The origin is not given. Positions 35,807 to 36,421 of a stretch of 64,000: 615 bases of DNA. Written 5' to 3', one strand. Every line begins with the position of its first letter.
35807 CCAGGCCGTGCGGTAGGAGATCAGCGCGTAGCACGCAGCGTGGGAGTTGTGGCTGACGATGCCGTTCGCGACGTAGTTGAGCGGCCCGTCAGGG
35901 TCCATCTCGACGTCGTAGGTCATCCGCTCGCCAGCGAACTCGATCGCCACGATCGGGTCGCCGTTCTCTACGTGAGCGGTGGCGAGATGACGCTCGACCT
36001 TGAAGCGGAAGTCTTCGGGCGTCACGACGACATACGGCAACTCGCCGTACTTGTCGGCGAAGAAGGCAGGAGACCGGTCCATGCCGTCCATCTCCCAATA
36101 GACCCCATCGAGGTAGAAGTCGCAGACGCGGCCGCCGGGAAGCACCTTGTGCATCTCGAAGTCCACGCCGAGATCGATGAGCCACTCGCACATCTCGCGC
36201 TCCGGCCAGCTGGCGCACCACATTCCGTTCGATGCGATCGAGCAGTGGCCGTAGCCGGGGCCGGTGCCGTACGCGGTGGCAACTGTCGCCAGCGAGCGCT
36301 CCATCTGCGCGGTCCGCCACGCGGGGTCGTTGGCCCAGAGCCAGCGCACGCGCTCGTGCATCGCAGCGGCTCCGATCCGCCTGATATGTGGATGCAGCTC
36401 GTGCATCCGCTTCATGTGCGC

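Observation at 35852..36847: Contiguous 332-aa intein in dnaE at FNK/SH, carrying a PD-(D/E)XK-like rather than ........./HNH endonuclease domain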

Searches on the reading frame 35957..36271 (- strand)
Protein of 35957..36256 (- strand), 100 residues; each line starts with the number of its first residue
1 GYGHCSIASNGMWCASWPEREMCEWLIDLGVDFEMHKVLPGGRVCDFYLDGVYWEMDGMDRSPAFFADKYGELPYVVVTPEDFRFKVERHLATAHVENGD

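Call 7: search_protein_families(library=pfam, proteins=[window:35957-36256:-], max_evalue=10)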
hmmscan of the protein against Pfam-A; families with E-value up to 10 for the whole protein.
seq(100 aa): 0 families

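Call 20: search_solved_structures(query=A1, max_evalue=10, show_alignments=3)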
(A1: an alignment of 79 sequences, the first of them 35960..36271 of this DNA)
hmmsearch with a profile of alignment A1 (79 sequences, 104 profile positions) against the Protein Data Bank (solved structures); distinct sequences matched with E-value up to 10: 0.

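Call 21: find_homologous_proteins(query=A1, max_evalue=0.01)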
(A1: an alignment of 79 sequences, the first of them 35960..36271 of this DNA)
Query A1 (79 sequences) (104 aa, profile of the alignment): 18 proteins with E <= 0.01 among 110 candidates.
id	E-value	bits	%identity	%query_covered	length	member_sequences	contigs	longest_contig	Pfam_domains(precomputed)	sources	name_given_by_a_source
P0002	2.6e-59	216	83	100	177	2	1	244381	-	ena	-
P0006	8.8e-58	211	78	100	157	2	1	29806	-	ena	-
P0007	6.6e-57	208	83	95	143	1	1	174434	-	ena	-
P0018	3.0e-40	154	68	82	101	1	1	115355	-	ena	-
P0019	3.2e-40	154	81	75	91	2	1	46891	-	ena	-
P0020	2.9e-39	151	76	75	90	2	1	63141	-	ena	-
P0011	1.9e-38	149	85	63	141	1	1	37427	-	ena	-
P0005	2.4e-32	129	67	72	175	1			-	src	-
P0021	9.5e-31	124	77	63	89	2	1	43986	-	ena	-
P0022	7.0e-27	111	84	54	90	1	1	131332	-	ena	-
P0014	3.1e-26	109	59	75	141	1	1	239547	-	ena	-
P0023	3.2e-24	103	79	54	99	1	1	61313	-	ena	-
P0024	2.6e-20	90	66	54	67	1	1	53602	-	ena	-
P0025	7.1e-19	86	66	45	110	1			-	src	-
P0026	1.7e-12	65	77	42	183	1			PF14579.13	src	-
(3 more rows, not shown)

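Call 37: search_protein_representatives(alignment_id=A3)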
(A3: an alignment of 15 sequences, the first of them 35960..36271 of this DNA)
Query: 15 sequences, 104 profile positions. Proteins with E-value up to 0.001 (for the whole library): 105; up to 1e-10: 46; up to 1e-30: 26. The best 105 are listed.
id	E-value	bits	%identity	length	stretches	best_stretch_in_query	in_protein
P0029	1.8e-56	204.7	-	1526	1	1-104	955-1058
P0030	1.4e-54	198.7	-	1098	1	1-104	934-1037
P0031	3.8e-54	197.3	-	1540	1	1-104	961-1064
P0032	9.8e-54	196.0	-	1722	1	1-104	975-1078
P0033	1.1e-53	195.7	-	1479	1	1-104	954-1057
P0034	6.6e-53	193.3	-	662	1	1-104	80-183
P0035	1.2e-52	192.5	-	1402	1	1-104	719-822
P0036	4.1e-52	190.8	-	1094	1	1-104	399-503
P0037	3.2e-51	187.9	-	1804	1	1-104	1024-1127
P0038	2.4e-50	185.0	-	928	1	3-104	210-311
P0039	2.5e-50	185.0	-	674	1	1-104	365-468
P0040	4.6e-50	184.2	-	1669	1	1-104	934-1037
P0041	1.8e-49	182.2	-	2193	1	1-104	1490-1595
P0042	1.1e-48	179.7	-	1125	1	1-104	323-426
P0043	3.4e-48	178.2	-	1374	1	1-104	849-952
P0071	8.6e-10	54.8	-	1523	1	6-87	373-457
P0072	2.3e-09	53.4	-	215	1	5-78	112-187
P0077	1.5e-08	50.7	-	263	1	5-84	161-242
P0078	1.9e-08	50.4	-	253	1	1-95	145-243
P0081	6.1e-08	48.8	-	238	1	4-85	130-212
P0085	1.6e-07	47.5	-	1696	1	3-83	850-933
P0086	1.9e-07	47.2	-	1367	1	3-87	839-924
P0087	3.6e-07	46.3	-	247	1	2-87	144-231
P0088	5.2e-07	45.8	-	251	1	3-76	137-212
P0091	1.0e-06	44.8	-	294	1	3-95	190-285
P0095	2.2e-06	43.8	-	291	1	5-87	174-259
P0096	3.0e-06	43.4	-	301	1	5-83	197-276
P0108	1.9e-05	40.8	-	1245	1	10-84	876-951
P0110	3.4e-05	40.0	-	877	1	9-85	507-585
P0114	5.1e-05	39.4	-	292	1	6-87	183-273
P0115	5.6e-05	39.3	-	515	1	5-75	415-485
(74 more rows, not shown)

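Call 44: search_solved_structures(query=A4, max_evalue=10, show_alignments=4)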
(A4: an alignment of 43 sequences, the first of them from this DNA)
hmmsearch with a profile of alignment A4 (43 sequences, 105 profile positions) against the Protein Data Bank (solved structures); distinct sequences matched with E-value up to 10: 7.
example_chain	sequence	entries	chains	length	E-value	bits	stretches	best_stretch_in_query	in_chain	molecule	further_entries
2pfj_A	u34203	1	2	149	0.014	18.6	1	6-69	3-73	Endodeoxyribonuclease 1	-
1m0d_A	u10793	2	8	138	0.41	13.9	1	20-69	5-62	Endodeoxyribonuclease I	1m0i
4gvb_B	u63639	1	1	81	0.62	13.3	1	50-73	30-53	KP6 killer toxin subunit beta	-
6g2v_A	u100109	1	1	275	0.9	12.8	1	47-72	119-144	Transitional endoplasmic reticulum ATPase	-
3cf0_A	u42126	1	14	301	1.5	12.1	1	44-72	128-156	Transitional endoplasmic reticulum ATPase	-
6g2y_A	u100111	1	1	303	1.5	12.1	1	44-72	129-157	Transitional endoplasmic reticulum ATPase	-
6g2w_A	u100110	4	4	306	1.5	12.1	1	44-72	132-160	Transitional endoplasmic reticulum ATPase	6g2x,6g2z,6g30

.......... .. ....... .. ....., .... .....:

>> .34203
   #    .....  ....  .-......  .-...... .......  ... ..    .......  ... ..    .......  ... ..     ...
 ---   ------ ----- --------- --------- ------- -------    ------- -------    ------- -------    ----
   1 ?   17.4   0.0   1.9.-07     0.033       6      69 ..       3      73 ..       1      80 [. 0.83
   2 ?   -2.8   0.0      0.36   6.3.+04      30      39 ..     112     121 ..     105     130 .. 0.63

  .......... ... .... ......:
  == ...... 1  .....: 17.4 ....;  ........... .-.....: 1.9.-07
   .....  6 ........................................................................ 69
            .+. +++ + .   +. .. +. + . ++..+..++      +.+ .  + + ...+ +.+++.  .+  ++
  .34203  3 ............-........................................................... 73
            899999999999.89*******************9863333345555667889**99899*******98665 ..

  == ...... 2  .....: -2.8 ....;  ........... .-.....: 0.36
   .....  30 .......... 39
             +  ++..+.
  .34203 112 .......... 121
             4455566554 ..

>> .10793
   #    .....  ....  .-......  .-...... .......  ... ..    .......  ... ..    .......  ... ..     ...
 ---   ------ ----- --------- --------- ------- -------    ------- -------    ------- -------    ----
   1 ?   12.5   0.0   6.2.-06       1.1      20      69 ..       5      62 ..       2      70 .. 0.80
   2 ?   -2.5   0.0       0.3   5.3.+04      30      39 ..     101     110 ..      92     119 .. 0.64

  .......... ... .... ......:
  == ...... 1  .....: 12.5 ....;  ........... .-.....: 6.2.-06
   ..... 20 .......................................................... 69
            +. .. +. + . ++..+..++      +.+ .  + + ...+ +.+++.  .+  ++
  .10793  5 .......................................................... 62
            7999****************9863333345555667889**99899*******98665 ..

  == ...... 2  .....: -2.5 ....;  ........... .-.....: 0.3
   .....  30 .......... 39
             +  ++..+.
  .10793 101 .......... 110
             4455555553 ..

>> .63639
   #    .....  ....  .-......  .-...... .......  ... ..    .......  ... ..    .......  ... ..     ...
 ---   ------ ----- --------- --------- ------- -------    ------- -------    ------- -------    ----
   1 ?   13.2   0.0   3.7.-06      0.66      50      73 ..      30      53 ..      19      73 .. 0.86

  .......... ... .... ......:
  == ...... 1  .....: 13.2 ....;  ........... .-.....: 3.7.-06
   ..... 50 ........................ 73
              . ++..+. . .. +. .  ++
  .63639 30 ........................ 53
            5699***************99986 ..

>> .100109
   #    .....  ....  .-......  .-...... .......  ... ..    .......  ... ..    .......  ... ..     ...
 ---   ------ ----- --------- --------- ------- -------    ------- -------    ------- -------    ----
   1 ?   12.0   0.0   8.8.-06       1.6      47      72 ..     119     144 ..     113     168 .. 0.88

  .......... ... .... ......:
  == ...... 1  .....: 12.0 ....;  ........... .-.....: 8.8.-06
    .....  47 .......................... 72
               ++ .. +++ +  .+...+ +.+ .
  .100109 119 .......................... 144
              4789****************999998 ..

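Call 53: predict_structure(alignment_id=A4)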
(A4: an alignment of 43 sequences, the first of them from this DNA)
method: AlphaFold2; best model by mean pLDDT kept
length: 104 residues; sequences in the alignment: 43
mean_pLDDT: 86.9   pTM: 0.77
mean pLDDT of the five models: 86.9, 85.4, 81.9, 80.3, 79.8
residues with pLDDT >= 90: 76; 70-90: 13; 50-70: 7; < 50: 8
segments of 3 or more residues with pLDDT < 50: 1-7
pLDDT, mean of each block of 10 residues (from residue 1): 51 90 92 94 93 95 90 95 95 84 56
secondary structure, 60 per line:
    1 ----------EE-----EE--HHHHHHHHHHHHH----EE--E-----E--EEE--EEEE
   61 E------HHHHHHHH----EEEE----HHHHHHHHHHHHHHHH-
elements in order: H22-34 E52-54 E57-61 H68-75 E80-83 H88-103

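Call 56: fold_search(model_id=the predicted structure, library=pdb)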
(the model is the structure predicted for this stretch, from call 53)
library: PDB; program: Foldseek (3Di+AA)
matches with E <= 10: 172; with E <= 0.001: 1
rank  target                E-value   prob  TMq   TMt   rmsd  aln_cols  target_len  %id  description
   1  3r3p_B                1.0e-03  1.00  0.57  0.60   3.9        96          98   18  Homing Endonuclease I-Bth0305I Catalytic Domain (released 2011-10-05)
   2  3r3p_A                4.6e-03  1.00  0.57  0.60   3.6        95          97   18  Homing Endonuclease I-Bth0305I Catalytic Domain (released 2011-10-05)
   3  3hrl                  2.8e-02  0.94  0.44  0.47   5.1        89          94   16  Crystal structure of a putative endonuclease-like protein (ngo0050) from neisseria gonorrhoeae (released 2009-06-30)
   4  9g6k_Li               1.8e-01  0.82  0.50  0.14   5.6        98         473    9  LSU structure derived from the LSU sample of the mitoribosome from T. gondii. (released 2024-12-11)
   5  6z1p_AS               2.5e-01  0.85  0.55  0.10   4.3       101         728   10  Structure of the mitochondrial ribosome from Tetrahymena thermophila (released 2020-06-24)
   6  9i05_Xr               3.1e-01  0.90  0.51  0.13   3.2        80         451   10  Cryo-EM structure of the large subunit of the mitochondrial ribosome from Toxoplasma gondii (released 2025-06-11)
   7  4cz2_C                4.6e-01  0.08  0.19  0.14   8.2        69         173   20  Complex of human VARP-ANKRD1 with Rab32-GppCp. Selenomet derivative. (released 2014-06-04)
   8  4cz2_A                4.9e-01  0.07  0.18  0.14   8.1        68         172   20  Complex of human VARP-ANKRD1 with Rab32-GppCp. Selenomet derivative. (released 2014-06-04)
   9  7lvv_D                5.3e-01  0.30  0.36  0.28   4.4        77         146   14  cryoEM structure DrdV-DNA complex (released 2021-03-17)
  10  6ff8_B                7.8e-01  0.06  0.17  0.14   8.1        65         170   20  Crystal structure of uncomplexed Rab32 in the active GTP-bound state at 2.13 Angstrom resolution (released 2019-01-30)
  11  7e1t_B                1.1e+00  0.07  0.17  0.13   6.3        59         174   22  Crystal structure of Rab9A-GTP-Nde1 (released 2021-10-27)
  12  6s48_A                1.2e+00  0.18  0.39  0.20  12.4       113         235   14  AvaII RESTRICTION ENDONUCLEASE IN COMPLEX WITH PARTIALLY CLEAVED dsDNA (released 2020-05-20)
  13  6tai_AAA              1.4e+00  0.07  0.18  0.11   9.7        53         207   15  Crystal structure of Escherichia coli Orotate Phosphoribosyltransferase with an empty active site at 1.55 Angstrom r (released 2020-11-18)
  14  4g6v_A                1.5e+00  0.21  0.37  0.30   4.6        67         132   19  CdiA-CT/CdiI toxin and immunity complex from Burkholderia pseudomallei (released 2012-12-12)
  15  6tai_BBB              1.5e+00  0.06  0.18  0.11   9.7        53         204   15  Crystal structure of Escherichia coli Orotate Phosphoribosyltransferase with an empty active site at 1.55 Angstrom r (released 2020-11-18)
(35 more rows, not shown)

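Call 57: search_protein_families(library=pfam, alignment_id=A4, max_evalue=1)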
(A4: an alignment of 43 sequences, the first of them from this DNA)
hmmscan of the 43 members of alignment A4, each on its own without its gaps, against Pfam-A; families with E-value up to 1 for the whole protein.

A. member 1, seq(104 aa): 0 families

B. families by the number of members that match (of 43 scanned): 8 families
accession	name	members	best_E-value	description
PF23163.1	CSD_RNase_II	1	0.0059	CSD-like barrel domain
PF05367.17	Phage_endo_I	1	0.036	Phage endonuclease I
PF16828.10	GAGBD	1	0.081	GAG-binding domain on surface antigen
PF07591.16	PT-HINT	1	0.1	Pretoxin HINT domain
PF10440.15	WIYLD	1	0.14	Ubiquitin-binding WIYLD domain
PF16284.10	DUF4930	1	0.17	Domain of unknown function (DUF4930)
PF24680.1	SH3_Hsr9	1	0.22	Hsr-9 Tudor domain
PF09453.15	HIRA_B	1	0.37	HIRA B motif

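Call 58: search_protein_families(library=pfam, proteins=[P0072, P0077, P0078, P0081, P0087, P0088, P0091, P0095, P0096, P0114], max_evalue=1)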
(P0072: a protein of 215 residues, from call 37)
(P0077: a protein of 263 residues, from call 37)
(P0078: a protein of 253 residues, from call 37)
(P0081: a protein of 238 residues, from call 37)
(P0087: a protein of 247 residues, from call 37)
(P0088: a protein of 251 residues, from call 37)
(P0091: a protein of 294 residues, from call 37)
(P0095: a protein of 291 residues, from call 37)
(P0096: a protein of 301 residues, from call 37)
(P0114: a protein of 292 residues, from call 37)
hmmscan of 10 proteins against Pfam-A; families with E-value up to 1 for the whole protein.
P0072 (215 aa): 1 family
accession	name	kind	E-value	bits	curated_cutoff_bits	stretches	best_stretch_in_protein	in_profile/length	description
PF13240.11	Zn_Ribbon_1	-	0.57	10.5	25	0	6-22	1-18/23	zinc-ribbon domain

P0077 (263 aa): 15 families
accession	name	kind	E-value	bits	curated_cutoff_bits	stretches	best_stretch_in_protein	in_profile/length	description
PF08279.18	HTH_11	-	1.4e-08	34.9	25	2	68-95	7-36/55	HTH domain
PF13384.12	HTH_23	-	2.1e-05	24.6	24.6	1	69-97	13-40/50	Homeodomain-like domain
PF08822.17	DUF1804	-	0.00011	22.6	29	0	64-91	9-36/164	Protein of unknown function (DUF1804)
PF02796.21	HTH_7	-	0.00012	22.5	23.8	1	62-96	10-43/45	Helix-turn-helix domain of resolvase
PF04297.20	UPF0122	-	0.001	19.7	22.7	1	68-106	27-65/101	Putative helix-turn-helix protein, YlxM / p13 like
PF13309.12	HTH_22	-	0.0016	18.9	29.6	1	74-96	41-63/63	HTH domain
PF13404.12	HTH_AsnC-type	-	0.0031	17.7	27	0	76-92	19-35/42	AsnC-type helix-turn-helix domain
PF18024.7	HTH_50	-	0.0049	17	27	0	21-47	24-50/50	Helix-turn-helix domain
PF08281.18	Sigma70_r4_2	-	0.0072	16.4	25.7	0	126-150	23-47/54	Sigma-70, region 4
PF13542.12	HTH_Tnp_ISL3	-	0.03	14.2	27.4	0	129-147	27-44/51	Helix-turn-helix domain of transposase family ISL3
PF22083.2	I-HmuI_NUMOD-like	-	0.084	12.9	27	1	76-105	14-43/46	DNA endonuclease I-HmuI-like, NUMOD-like domain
PF04760.21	IF2_N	-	0.092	13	25.3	0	26-47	9-30/53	Translation initiation factor IF-2, N-terminal region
PF04967.18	HTH_10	-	0.14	12.4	23.1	0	76-96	25-45/53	HTH DNA binding domain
PF21476.4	PF0610-like_N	-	0.15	12.7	33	0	126-146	11-31/50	PF0610-like, N-terminal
PF07374.17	DUF1492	-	0.42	11.3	21.5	0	62-97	59-94/100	Protein of unknown function (DUF1492)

P0078 (253 aa): 4 families
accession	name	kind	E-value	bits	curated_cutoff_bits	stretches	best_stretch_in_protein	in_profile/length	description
PF04959.19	ARS2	-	0.0038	17.9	30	1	2-116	67-175/195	Arsenite-resistance protein 2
PF07460.16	NUMOD3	-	0.0078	16.6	20.4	1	67-86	1-20/37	NUMOD3 motif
PF00096.32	zf-C2H2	-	0.015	16.1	25.2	1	4-26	2-23/23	Zinc finger, C2H2 type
PF13894.12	zf-C2H2_4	-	0.052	14.7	27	1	4-26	2-24/24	C2H2-type zinc finger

P0081 (238 aa): 0 families

P0087 (247 aa): 21 families
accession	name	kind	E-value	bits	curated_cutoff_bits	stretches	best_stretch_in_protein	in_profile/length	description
PF13936.12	HTH_38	-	2.4e-05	24.4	27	1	79-108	13-41/44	Helix-turn-helix domain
PF08279.18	HTH_11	-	0.00024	21.4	25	1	84-110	11-38/55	HTH domain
PF08281.18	Sigma70_r4_2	-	0.0016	18.5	25.7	1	82-109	21-48/54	Sigma-70, region 4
PF04297.20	UPF0122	-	0.0017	19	22.7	1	81-114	27-60/101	Putative helix-turn-helix protein, YlxM / p13 like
PF13384.12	HTH_23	-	0.0019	18.4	24.6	1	82-108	13-38/50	Homeodomain-like domain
PF02796.21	HTH_7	-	0.0045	17.5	23.8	1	70-104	4-38/45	Helix-turn-helix domain of resolvase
PF08822.17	DUF1804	-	0.007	16.7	29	1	77-106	9-38/164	Protein of unknown function (DUF1804)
PF14420.11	Clr5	-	0.0076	16.8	22.3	1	5-24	9-28/54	Clr5 domain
PF01978.25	TrmB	-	0.0087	16.3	25.6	0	14-41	20-47/68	Sugar-specific transcriptional regulator TrmB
PF08220.18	HTH_DeoR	-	0.019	15.2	21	1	86-110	13-37/57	DeoR-like helix-turn-helix domain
PF04545.22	Sigma70_r4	-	0.025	14.5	24.1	1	81-109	15-42/50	Sigma-70, region 4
PF13542.12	HTH_Tnp_ISL3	-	0.036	14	27.4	0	15-38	26-48/51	Helix-turn-helix domain of transposase family ISL3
PF19575.5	HTH_58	-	0.039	14.3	23.8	1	6-43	17-53/62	Helix-turn-helix domain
PF13556.12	HTH_30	-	0.047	13.9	27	1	82-111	7-36/59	PucR C-terminal helix-turn-helix domain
PF05043.19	Mga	-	0.07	14.2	21.1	1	75-111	18-54/87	Mga helix-turn-helix domain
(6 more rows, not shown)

P0088 (251 aa): 0 families

P0091 (294 aa): 3 families
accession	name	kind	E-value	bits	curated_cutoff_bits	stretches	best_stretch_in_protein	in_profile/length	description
PF13894.12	zf-C2H2_4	-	0.026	15.7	27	1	3-21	2-23/24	C2H2-type zinc finger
PF05443.17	ROS_MUCR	-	0.087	13.3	25.4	1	2-48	65-115/123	ROS/MUCR transcriptional regulator protein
PF14474.11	RTC4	-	0.18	12.4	23.7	1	93-143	21-61/121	RTC4-like domain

P0095 (291 aa): 1 family
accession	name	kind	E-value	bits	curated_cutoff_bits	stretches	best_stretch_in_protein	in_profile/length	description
PF09753.14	Use1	-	0.15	12.2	38.3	1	30-82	94-146/243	Membrane fusion protein Use1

P0096 (301 aa): 2 families
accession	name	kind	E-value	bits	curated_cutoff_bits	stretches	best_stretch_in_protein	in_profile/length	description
PF05443.17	ROS_MUCR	-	0.0021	18.5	25.4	1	3-36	63-96/123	ROS/MUCR transcriptional regulator protein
PF11844.13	DUF3364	-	0.095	13.4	27.4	0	29-73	17-55/56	Domain of unknown function (DUF3364)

P0114 (292 aa): 5 families
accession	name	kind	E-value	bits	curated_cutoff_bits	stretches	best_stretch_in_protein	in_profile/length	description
PF16622.11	zf-C2H2_11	-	0.02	15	27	1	20-31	18-29/29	zinc-finger C2H2-type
PF05443.17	ROS_MUCR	-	0.04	14.4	25.4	1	9-42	67-97/123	ROS/MUCR transcriptional regulator protein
PF25710.1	CrAss_Ring_3_4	-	0.11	12.1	27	1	19-78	151-208/230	Phage tail ring protein 3/4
PF17737.7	Ig_C19orf38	-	0.18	12.6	23.2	0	99-155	32-88/91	Ig domain in C19orf38 (HIDE1)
PF13894.12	zf-C2H2_4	-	0.22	12.8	27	1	8-30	2-24/24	C2H2-type zinc finger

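Call 59: search_protein_families(library=phrogs, alignment_id=A4, max_evalue=0.01)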
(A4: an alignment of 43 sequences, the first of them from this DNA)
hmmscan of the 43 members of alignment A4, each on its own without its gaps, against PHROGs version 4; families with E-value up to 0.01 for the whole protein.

A. member 1, seq(104 aa): 0 families

B. families by the number of members that match (of 43 scanned): 5 families
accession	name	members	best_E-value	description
phrog_559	-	1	9.7e-05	HNH endonuclease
phrog_36032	-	1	0.00044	-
phrog_22655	-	1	0.00067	-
phrog_9084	-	1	0.0016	homing endonuclease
phrog_38200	-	1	0.0088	-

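Call 62: fold_search(model_id=the predicted structure, library=viral)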
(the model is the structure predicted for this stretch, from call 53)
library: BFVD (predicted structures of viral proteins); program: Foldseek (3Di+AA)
matches with E <= 10: 488; with E <= 0.001: 12
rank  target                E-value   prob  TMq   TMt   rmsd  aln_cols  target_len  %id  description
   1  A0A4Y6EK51            2.4e-05  1.00  0.67  0.33   3.5       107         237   22  (no name in the UniProt tables at hand)
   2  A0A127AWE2            1.9e-04  1.00  0.56  0.14   4.4        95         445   20  Endonuclease [Bacillus phage SP-15]
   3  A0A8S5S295            2.5e-04  1.00  0.58  0.17   6.5       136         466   24  Uncharacterized protein [Siphoviridae sp. ctCIv11]
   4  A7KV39                3.2e-04  1.00  0.55  0.25   4.3       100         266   22  (no name in the UniProt tables at hand)
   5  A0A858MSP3            3.9e-04  1.00  0.53  0.23   7.6       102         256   19  (no name in the UniProt tables at hand)
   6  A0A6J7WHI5            4.8e-04  1.00  0.52  0.21   4.6       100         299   12  DUF559 domain-containing protein [uncultured Caudovirales phage]
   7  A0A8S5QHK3            6.3e-04  1.00  0.56  0.25   5.2       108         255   22  ROS/MUCR transcriptional regulator protein [Myoviridae sp. ctdNl2]
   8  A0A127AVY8            7.2e-04  1.00  0.60  0.23   3.4        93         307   20  Holliday junction resolvase [Bacillus phage SP-15]
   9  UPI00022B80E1         7.7e-04  1.00  0.58  0.58   4.3       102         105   18  (no name look-up for this kind of identifier)
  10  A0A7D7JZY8            7.7e-04  1.00  0.60  0.26   7.1       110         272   21  (no name in the UniProt tables at hand)
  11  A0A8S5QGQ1            7.7e-04  1.00  0.58  0.20   5.7       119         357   20  Endonuclease I [Myoviridae sp. ctdNl2]
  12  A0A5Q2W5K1            8.2e-04  1.00  0.48  0.35   8.7        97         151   21  (no name in the UniProt tables at hand)
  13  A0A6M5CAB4            1.2e-03  1.00  0.56  0.24   4.9       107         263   16  (no name in the UniProt tables at hand)
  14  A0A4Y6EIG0            1.3e-03  1.00  0.49  0.18   3.1        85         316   21  (no name in the UniProt tables at hand)
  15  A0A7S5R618            1.5e-03  1.00  0.55  0.29   3.0        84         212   11  (no name in the UniProt tables at hand)
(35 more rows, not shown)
